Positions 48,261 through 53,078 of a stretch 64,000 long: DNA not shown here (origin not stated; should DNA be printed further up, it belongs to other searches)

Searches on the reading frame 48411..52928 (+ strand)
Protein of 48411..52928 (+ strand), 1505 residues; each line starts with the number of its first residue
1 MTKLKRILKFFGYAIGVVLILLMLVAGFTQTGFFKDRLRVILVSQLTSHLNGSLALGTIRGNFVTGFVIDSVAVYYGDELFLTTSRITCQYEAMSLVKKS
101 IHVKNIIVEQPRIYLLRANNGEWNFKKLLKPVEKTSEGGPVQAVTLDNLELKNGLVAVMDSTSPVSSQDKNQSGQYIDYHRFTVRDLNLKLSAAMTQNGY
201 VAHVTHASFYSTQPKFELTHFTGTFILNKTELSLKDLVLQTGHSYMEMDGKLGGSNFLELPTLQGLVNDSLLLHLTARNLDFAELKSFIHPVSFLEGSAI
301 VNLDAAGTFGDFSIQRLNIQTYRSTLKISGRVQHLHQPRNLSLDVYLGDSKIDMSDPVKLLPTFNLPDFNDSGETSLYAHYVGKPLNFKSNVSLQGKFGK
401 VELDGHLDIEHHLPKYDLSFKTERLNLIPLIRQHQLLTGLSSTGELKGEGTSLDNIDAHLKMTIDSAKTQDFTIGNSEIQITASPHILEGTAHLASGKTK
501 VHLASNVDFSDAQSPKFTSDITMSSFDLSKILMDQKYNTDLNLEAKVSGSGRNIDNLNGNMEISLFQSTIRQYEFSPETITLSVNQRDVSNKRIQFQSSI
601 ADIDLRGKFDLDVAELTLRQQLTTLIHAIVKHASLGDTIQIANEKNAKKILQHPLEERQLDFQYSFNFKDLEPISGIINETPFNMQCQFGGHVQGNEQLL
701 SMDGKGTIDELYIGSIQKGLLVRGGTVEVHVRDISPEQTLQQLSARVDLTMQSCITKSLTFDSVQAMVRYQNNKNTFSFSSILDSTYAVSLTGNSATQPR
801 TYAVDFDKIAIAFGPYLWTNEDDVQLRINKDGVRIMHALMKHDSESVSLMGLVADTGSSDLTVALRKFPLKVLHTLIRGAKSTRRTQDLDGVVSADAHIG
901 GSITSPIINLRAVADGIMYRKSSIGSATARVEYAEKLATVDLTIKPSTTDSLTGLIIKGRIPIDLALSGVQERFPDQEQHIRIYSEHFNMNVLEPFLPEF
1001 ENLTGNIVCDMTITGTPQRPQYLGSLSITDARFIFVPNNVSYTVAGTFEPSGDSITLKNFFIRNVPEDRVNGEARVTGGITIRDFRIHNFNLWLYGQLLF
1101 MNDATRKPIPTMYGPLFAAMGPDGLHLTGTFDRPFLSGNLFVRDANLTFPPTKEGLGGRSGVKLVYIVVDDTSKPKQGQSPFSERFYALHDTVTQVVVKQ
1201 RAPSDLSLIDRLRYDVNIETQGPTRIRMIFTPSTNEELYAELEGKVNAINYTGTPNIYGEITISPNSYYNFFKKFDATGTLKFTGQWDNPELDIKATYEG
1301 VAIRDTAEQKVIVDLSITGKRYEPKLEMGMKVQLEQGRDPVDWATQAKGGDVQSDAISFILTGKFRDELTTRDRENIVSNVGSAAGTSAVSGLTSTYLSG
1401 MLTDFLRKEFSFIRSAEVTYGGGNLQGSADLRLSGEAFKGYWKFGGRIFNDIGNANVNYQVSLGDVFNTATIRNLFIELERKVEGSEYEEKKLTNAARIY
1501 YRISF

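Call 15: search_protein_families(library=ncbifam, proteins=[window:48411-52928:+], max_evalue=0.00001)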
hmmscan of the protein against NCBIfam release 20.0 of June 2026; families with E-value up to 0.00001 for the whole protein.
window:48411-52928:+ (1505 aa): 1 family
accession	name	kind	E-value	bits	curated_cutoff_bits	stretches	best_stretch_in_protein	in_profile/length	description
NF047952.2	ATportTamB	equivalog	2.6e-26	91.8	825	1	741-1032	581-868/1240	autotransporter assembly complex protein TamB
